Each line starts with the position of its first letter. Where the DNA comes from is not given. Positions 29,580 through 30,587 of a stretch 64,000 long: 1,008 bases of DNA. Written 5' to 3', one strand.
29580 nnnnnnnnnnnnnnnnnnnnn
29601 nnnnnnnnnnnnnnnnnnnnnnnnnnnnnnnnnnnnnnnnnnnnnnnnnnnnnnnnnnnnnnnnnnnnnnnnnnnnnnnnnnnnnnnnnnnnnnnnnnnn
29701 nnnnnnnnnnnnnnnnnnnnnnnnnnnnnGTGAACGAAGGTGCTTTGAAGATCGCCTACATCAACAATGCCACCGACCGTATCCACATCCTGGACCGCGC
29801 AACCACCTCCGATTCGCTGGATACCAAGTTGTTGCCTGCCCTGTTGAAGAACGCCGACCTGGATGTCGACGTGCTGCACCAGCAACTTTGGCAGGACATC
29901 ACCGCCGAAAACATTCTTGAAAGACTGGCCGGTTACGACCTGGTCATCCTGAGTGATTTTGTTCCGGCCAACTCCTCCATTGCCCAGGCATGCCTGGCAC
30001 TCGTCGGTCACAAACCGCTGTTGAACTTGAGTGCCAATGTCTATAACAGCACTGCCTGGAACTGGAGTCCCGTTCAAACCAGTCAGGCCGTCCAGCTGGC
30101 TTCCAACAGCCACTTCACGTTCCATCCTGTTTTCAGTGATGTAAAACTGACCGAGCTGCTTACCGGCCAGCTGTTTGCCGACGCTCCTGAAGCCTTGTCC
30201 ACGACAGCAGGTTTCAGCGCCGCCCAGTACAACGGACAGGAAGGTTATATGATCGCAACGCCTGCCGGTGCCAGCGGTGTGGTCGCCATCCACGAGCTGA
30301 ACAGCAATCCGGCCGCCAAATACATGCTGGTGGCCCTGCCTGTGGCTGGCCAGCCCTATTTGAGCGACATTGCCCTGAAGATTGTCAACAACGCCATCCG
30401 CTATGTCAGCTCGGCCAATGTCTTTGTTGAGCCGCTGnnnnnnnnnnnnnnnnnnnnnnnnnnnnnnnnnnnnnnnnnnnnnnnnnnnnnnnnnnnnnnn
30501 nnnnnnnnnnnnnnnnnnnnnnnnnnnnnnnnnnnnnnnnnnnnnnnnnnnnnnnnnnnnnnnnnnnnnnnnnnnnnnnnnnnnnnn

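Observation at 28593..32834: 1413-aa T9SS cargo with an unusual domain string: beta-sandwiches, a ThuA/GATase1-like alpha/beta module and two beta-helix modules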

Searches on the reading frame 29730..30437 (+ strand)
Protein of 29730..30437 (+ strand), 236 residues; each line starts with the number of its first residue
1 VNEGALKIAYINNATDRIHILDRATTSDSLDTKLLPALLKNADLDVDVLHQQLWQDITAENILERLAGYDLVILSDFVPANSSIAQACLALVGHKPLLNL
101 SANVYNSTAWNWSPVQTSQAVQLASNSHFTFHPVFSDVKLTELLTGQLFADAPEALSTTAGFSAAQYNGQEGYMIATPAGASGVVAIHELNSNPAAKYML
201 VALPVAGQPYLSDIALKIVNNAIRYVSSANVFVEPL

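Call 28: search_solved_structures(query=A4, max_evalue=10, show_alignments=3)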
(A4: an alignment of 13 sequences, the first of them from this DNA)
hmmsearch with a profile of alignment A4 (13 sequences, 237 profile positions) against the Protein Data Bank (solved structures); distinct sequences matched with E-value up to 10: 0.

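Call 32: search_protein_families(library=pfam, alignment_id=A4, max_evalue=10)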
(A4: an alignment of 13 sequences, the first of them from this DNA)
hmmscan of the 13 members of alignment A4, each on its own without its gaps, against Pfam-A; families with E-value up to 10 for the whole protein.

A. member 1, seq(236 aa): 2 families
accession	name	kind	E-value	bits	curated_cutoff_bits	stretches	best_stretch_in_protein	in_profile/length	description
PF22935.1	RM44_endonuclase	-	0.14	12.7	27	1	46-93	90-137/139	Large ribosomal subunit protein mL44, endonuclease domain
PF25021.1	TEN_NHL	-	0.22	10.9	27.1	1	183-216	60-93/357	Teneurin NHL domain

B. families by the number of members that match (of 13 scanned): 8 families
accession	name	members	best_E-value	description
PF14821.11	Thr_synth_N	1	0.0061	Threonine synthase N terminus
PF22935.1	RM44_endonuclase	1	0.14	Large ribosomal subunit protein mL44, endonuclease domain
PF03347.19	TDH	1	0.14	Vibrio thermostable direct hemolysin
PF19489.4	SLT_4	1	0.16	Transglycosylase SLT domain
PF14337.13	Abi_alpha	1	0.17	Abortive infection alpha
PF00557.29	Peptidase_M24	1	0.19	Metallopeptidase family M24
PF25021.1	TEN_NHL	1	0.22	Teneurin NHL domain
PF00656.27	Peptidase_C14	1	0.24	Caspase domain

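Call 38: search_protein_representatives(alignment_id=A4)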
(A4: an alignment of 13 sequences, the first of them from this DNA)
Query: 13 sequences, 237 profile positions. Proteins with E-value up to 0.001 (for the whole library): 545; up to 1e-10: 239; up to 1e-30: 31. The best 150 are listed.
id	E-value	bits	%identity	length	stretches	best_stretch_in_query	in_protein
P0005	4.4e-93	327.4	-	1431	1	2-237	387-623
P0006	8.5e-92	323.2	-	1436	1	2-237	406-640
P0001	4.5e-89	314.3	-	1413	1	2-236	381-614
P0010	1.3e-87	309.5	-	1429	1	1-237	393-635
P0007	6.3e-87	307.2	-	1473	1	1-237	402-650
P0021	1.2e-82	293.2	-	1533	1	1-237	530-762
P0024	8.5e-80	283.9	-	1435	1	1-237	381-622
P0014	8.3e-79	280.7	-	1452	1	2-237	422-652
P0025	1.5e-78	279.8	-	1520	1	2-237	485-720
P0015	9.1e-77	274.0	-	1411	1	1-237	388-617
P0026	8.2e-74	264.3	-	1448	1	2-237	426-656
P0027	1.4e-70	253.7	-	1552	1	2-237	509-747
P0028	2.2e-70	253.1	-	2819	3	60-233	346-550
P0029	2.2e-69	249.9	-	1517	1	1-237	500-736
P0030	4.1e-67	242.4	-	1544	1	5-237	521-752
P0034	1.0e-56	208.3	-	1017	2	6-231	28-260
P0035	1.5e-52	194.7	-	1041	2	30-235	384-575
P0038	1.2e-43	165.6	-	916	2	58-229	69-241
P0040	1.7e-39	152.0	-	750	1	43-237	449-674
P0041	8.6e-35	136.6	-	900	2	29-228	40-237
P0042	1.8e-34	135.5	-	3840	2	32-233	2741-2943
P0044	3.5e-33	131.3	-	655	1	21-233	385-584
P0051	1.7e-27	112.7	-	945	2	65-228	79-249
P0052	3.4e-26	108.5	-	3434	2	20-234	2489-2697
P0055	1.2e-24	103.4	-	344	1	43-233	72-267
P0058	3.9e-22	95.2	-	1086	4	30-194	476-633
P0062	2.1e-21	92.8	-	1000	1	41-237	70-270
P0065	4.6e-21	91.7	-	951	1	3-234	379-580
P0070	3.2e-20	88.9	-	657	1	24-236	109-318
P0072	4.7e-20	88.4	-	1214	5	31-228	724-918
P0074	7.6e-20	87.7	-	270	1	59-230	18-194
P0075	1.0e-19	87.3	-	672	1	62-233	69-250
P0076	1.1e-19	87.2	-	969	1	43-237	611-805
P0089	5.5e-18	81.6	-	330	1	31-231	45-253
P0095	2.1e-17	79.7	-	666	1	65-230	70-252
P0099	6.6e-17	78.1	-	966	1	40-233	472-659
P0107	2.5e-16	76.2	-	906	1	28-231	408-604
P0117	9.4e-16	74.3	-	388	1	43-228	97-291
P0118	9.7e-16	74.2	-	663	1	34-232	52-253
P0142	1.9e-14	70.0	-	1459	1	59-233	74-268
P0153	3.4e-14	69.2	-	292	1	36-231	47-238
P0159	4.9e-14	68.7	-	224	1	66-232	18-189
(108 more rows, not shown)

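Call 40: search_protein_families(library=pfam, alignment_id=A5, max_evalue=0.001)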
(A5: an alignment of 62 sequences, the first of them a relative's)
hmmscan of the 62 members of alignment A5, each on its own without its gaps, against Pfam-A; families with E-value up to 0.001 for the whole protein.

A. member 1, P0034 (1017 aa): 3 families
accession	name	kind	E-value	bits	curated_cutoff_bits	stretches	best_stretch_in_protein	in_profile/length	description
PF16410.10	DUF5018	-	1.6e-11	44.2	38.2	2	751-808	158-215/352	Domain of unknown function (DUF5018)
PF19755.4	DUF6242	-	1.2e-05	25.7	29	0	863-895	87-118/217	Domain of unknown function (DUF6242)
PF22243.2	DUF5018-rel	-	0.00026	21.6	28.1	0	774-799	85-110/115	DUF5018-related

B. families by the number of members that match (of 62 scanned): 18 families
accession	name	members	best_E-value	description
PF13290.12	CHB_HEX_C_1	8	2.6e-34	Chitobiase/beta-hexosaminidase C-terminal domain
PF13287.12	Fn3_assoc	8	1.1e-30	Fn3 associated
PF18962.6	Por_Secre_tail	7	2.6e-12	Secretion system C-terminal sorting domain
PF16410.10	DUF5018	6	1.6e-11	Domain of unknown function (DUF5018)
PF18998.6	Flg_new_2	5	2.3e-13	Divergent InlB B-repeat domain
PF05345.18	He_PIG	5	8.1e-07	Putative Ig domain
PF19910.5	DUF6383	5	6.8e-06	Domain of unknown function (DUF6383)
PF09479.16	Flg_new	4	5.3e-21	Listeria-Bacteroides repeat domain (List_Bact_rpt)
PF12733.13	Cadherin-like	3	2.1e-19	Cadherin-like beta sandwich domain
PF19755.4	DUF6242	3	1.2e-05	Domain of unknown function (DUF6242)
PF22243.2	DUF5018-rel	2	7.6e-05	DUF5018-related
PF21348.3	RGL11_C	1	1.4e-196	Rhamnogalacturonan lyase family 11, C-terminal domain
PF18370.7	RGI_lyase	1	4.1e-24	Rhamnogalacturonan I lyases beta-sheet domain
PF01839.29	FG-GAP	1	1.5e-07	FG-GAP repeat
PF11589.14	DUF3244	1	2.1e-07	Domain of unknown function (DUF3244)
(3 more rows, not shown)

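Call 49: list_cluster_members(proteins=[P0028, P0034, P0040, P0044, P0055, P0074, P0089, P0117, P0153, P0159])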
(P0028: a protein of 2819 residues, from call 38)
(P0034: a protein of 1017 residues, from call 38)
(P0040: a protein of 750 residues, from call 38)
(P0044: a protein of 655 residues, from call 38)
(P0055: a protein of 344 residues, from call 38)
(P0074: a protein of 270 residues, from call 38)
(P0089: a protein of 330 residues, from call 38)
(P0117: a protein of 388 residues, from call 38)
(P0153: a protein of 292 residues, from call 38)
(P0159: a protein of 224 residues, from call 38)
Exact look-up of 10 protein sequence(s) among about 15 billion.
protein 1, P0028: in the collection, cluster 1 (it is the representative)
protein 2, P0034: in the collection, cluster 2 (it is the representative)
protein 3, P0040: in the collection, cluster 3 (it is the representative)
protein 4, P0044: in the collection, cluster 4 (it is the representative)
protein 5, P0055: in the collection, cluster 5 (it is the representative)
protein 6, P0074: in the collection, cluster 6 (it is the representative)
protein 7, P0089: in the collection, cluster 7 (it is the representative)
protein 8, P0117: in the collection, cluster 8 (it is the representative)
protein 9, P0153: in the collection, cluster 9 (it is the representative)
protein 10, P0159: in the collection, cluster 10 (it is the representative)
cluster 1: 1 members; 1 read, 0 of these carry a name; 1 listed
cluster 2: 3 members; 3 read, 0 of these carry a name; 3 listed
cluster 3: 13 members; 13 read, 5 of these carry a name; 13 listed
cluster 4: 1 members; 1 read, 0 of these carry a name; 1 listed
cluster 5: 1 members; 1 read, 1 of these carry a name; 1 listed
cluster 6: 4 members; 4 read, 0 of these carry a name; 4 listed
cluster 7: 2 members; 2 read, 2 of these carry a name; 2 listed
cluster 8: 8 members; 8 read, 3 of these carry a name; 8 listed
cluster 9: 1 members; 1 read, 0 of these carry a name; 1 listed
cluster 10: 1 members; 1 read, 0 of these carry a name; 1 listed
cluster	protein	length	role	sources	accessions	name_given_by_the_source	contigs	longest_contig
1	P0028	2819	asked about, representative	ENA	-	-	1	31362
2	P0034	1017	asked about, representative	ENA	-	-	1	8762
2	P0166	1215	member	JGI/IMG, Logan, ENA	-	-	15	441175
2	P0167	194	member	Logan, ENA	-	-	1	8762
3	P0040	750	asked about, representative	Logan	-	-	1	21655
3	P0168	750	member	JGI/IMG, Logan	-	hypothetical protein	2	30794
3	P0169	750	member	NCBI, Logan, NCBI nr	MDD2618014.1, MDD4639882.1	MAG: hypothetical protein PHT87_04370 [Bacteroidales bacterium] | hypothetical protein [Bacteroidales bacterium]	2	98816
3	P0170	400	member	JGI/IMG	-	hypothetical protein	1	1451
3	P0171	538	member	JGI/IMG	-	hypothetical protein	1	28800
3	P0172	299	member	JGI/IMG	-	hypothetical protein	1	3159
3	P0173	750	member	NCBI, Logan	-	-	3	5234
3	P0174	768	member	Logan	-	-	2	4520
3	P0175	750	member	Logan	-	-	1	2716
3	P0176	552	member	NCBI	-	-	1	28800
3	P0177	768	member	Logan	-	-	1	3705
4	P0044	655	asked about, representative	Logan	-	-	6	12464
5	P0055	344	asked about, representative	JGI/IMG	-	hypothetical protein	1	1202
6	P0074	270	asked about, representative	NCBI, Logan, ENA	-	-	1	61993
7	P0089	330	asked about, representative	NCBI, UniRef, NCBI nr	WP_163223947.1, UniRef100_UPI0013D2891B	T9SS type A sorting domain-containing protein [Bacteroides sp. 214] | T9SS type A sorting domain-containing protein n=1 Tax=Bacteroides sp. 214 TaxID=2302935 ...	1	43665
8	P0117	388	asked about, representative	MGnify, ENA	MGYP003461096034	FL=1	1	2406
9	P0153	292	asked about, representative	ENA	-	-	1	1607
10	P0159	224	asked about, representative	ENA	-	-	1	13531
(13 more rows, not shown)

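Call 89: list_cluster_members(proteins=[P0042, P0052, P0058, P0062, P0070, P0072, P0075, P0095, P0118, P0142])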
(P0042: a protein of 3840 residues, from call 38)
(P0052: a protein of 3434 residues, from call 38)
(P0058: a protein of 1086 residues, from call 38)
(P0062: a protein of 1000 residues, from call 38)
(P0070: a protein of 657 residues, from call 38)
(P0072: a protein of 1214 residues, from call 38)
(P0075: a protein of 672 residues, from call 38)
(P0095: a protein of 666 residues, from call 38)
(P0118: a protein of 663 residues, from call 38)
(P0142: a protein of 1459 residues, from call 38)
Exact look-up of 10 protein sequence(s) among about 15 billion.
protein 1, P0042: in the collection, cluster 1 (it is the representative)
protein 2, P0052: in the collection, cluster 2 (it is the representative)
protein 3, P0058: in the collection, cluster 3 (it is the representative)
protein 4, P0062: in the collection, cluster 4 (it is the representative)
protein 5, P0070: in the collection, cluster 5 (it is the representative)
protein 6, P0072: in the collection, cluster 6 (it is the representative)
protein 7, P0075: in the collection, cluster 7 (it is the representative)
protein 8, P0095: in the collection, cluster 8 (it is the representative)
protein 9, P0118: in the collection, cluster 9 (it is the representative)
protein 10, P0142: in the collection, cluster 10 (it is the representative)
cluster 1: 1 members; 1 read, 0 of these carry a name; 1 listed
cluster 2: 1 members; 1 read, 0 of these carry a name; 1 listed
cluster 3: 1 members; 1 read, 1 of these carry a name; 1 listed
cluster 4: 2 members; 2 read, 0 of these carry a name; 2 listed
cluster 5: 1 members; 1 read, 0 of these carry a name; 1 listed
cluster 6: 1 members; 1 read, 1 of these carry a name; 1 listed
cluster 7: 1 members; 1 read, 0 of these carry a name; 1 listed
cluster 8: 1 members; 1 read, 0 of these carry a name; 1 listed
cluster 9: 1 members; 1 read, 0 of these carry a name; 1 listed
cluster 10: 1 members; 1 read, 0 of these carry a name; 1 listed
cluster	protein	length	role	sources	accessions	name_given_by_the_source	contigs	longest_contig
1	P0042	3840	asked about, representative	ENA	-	-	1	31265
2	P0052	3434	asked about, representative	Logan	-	-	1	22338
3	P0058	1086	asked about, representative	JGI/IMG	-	hypothetical protein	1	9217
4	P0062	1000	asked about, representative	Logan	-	-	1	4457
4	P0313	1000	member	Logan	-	-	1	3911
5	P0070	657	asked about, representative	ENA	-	-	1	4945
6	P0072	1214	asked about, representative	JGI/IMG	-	hypothetical protein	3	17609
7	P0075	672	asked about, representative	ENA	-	-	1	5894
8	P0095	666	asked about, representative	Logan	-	-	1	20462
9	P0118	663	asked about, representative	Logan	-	-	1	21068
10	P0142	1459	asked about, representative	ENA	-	-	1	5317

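Call 90: search_protein_families(library=pfam, max_evalue=0.00001, proteins=[P0035, P0038, P0041, P0051, P0062, P0065, P0076, P0099, P0107])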
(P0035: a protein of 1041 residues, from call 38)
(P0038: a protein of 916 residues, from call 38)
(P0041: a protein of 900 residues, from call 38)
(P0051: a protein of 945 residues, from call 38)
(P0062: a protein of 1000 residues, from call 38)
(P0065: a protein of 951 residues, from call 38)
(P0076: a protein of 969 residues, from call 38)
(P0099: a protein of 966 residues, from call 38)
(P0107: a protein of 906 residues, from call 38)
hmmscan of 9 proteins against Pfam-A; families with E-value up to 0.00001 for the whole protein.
P0035 (1041 aa): 0 families

P0038 (916 aa): 2 families
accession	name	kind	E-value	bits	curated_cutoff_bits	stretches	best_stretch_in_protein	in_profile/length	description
PF13287.12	Fn3_assoc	-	2e-27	95.5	23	2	505-557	1-53/59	Fn3 associated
PF13290.12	CHB_HEX_C_1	-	2.7e-25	88.5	22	2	503-557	10-64/67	Chitobiase/beta-hexosaminidase C-terminal domain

P0041 (900 aa): 2 families
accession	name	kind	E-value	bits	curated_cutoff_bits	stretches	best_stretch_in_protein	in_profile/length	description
PF13287.12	Fn3_assoc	-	4.6e-22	78.3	23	2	486-543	1-58/59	Fn3 associated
PF13290.12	CHB_HEX_C_1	-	2.6e-21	75.7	22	2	481-540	7-66/67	Chitobiase/beta-hexosaminidase C-terminal domain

P0051 (945 aa): 2 families
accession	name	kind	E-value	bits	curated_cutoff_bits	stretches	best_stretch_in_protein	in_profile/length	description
PF13290.12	CHB_HEX_C_1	-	5.4e-28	97.2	22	2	504-566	7-67/67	Chitobiase/beta-hexosaminidase C-terminal domain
PF13287.12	Fn3_assoc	-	1.2e-21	77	23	1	510-566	1-56/59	Fn3 associated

P0062 (1000 aa): 6 families
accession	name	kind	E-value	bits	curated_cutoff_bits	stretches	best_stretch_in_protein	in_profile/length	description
PF21348.3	RGL11_C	-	1.4e-196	654.5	27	1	444-944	1-481/490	Rhamnogalacturonan lyase family 11, C-terminal domain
PF18370.7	RGI_lyase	-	4.1e-24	85.2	27.8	1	361-435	4-78/86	Rhamnogalacturonan I lyases beta-sheet domain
PF13290.12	CHB_HEX_C_1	-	9e-09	35.6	22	1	280-335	8-64/67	Chitobiase/beta-hexosaminidase C-terminal domain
PF01839.29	FG-GAP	-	1.5e-07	31.6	22.1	0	685-703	3-21/37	FG-GAP repeat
PF13517.12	FG-GAP_3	-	2.4e-07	31.7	26.9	0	656-701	22-60/61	FG-GAP-like repeat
PF13287.12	Fn3_assoc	-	1.3e-06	28.8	23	1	284-335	1-53/59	Fn3 associated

P0065 (951 aa): 1 family
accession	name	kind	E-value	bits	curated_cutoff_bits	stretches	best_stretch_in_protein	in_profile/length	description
PF05345.18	He_PIG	-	8.6e-06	26.5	24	1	295-373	17-94/96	Putative Ig domain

P0076 (969 aa): 0 families

P0099 (966 aa): 0 families

P0107 (906 aa): 0 families
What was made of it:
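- The alpha/beta module on a PL11 lyase (call 90).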
